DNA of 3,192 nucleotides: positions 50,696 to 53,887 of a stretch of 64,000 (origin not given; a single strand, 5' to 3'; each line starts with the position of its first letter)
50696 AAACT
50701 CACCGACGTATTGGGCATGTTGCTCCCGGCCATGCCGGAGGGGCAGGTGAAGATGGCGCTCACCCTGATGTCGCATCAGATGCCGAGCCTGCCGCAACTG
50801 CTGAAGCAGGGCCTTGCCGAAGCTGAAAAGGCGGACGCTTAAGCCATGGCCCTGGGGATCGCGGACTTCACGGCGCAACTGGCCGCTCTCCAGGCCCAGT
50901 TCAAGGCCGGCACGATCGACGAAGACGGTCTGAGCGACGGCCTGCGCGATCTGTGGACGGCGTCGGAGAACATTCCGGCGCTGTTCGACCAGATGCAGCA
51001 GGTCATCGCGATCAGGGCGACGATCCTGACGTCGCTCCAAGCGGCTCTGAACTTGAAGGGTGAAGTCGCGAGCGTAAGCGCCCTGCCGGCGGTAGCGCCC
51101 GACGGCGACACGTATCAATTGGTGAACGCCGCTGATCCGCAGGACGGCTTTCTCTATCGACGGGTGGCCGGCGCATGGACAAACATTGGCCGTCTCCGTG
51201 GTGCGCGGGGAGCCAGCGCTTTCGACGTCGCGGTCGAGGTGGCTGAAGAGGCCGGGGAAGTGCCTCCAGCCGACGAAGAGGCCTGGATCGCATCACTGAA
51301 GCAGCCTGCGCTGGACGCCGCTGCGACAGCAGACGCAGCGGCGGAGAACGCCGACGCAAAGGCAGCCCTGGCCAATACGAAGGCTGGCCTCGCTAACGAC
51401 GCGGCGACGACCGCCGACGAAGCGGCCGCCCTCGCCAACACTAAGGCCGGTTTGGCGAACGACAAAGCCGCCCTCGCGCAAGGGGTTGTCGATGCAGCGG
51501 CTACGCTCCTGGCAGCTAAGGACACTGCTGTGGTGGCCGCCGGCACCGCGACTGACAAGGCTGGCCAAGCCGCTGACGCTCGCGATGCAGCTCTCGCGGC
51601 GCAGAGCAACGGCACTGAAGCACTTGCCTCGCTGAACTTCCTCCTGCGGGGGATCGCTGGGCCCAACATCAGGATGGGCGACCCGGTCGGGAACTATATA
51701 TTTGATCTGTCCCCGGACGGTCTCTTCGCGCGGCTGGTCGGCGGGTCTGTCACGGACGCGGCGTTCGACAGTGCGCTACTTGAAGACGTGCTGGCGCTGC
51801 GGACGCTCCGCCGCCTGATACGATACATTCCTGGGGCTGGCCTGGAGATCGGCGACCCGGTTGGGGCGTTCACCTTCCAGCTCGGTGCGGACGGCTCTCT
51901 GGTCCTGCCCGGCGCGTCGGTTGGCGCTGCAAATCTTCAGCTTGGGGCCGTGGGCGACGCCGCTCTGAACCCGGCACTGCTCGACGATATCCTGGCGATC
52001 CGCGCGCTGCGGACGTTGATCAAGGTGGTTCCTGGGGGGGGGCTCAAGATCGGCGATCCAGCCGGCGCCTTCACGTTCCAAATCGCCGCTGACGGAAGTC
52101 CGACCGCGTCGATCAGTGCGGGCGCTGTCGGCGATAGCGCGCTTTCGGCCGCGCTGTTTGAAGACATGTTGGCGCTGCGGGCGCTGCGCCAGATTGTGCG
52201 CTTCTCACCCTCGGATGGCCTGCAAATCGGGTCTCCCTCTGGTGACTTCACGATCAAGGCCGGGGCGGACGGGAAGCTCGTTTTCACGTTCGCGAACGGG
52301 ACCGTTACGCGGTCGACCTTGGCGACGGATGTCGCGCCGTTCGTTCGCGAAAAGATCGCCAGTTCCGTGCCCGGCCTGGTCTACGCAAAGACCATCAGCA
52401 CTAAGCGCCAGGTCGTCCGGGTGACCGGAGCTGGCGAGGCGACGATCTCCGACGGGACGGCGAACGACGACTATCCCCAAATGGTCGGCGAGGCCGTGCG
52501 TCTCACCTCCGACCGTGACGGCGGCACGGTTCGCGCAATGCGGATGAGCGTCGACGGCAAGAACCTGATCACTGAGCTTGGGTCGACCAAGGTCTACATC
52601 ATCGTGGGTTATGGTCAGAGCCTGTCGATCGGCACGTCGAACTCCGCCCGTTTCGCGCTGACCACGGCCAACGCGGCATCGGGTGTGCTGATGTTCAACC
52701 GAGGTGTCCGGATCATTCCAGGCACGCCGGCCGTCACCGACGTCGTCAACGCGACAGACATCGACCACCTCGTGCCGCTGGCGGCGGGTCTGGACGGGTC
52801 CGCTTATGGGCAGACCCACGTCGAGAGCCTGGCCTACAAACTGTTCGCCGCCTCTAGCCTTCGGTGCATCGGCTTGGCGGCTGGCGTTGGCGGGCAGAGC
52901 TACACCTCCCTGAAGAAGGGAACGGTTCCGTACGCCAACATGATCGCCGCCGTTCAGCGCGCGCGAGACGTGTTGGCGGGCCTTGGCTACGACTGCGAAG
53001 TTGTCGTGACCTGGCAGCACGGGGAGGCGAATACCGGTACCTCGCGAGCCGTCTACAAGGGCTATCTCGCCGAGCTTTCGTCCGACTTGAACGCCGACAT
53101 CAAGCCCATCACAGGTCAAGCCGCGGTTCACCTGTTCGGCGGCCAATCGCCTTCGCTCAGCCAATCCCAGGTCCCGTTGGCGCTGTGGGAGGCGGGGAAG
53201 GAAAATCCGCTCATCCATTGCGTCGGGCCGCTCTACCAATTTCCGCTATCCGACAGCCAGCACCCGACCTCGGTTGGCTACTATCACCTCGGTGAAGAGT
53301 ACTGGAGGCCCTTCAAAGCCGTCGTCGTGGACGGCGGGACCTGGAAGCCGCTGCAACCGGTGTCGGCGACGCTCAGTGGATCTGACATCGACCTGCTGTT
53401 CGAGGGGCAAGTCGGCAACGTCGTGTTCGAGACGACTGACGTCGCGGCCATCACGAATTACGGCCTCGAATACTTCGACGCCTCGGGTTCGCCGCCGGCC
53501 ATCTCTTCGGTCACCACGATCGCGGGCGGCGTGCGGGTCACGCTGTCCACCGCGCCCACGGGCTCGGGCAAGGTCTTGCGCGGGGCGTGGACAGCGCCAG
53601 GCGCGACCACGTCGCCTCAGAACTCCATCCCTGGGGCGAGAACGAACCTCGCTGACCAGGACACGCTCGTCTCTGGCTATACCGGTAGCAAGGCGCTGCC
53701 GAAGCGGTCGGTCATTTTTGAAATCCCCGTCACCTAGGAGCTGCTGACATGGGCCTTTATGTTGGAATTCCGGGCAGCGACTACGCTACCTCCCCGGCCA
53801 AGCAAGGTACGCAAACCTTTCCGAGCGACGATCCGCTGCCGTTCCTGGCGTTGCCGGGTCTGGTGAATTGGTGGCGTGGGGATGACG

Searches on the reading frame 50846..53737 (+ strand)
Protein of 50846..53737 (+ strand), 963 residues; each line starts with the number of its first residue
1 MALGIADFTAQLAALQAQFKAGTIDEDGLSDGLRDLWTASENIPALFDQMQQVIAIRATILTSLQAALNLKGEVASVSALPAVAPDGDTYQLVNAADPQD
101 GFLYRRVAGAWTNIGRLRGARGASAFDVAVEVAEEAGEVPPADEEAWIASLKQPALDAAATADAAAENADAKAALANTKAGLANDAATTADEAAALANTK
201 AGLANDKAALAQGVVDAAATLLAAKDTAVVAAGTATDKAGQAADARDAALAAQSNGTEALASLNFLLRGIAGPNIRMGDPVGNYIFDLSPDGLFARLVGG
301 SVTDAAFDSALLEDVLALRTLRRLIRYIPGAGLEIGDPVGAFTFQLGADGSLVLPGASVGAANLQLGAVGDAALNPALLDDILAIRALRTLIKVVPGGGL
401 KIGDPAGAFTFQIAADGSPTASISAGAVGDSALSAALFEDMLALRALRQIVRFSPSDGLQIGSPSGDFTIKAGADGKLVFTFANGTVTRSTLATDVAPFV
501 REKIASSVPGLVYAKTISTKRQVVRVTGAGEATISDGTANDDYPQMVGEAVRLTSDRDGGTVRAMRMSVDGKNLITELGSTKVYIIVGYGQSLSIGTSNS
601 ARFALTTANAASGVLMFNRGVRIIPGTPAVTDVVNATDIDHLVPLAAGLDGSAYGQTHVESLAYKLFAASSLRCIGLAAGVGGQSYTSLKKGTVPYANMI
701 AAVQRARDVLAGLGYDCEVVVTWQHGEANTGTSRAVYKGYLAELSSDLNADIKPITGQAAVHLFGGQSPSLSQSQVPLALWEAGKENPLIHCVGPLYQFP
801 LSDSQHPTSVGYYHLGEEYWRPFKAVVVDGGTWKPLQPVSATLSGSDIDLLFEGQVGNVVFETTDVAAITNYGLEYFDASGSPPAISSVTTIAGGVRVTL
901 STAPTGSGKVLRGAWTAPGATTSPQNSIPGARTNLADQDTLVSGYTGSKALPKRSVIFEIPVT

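Call 13: search_protein_families(library=pfam, proteins=[window:50846-53737:+], max_evalue=0.001)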
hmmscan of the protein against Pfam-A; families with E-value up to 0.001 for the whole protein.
window:50846-53737:+ (963 aa): 1 family
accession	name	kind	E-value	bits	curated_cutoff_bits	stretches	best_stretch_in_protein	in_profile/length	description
PF03629.24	SASA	-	0.00067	19.8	24.8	0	654-819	62-220/226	Carbohydrate esterase, sialic acid-specific acetylesterase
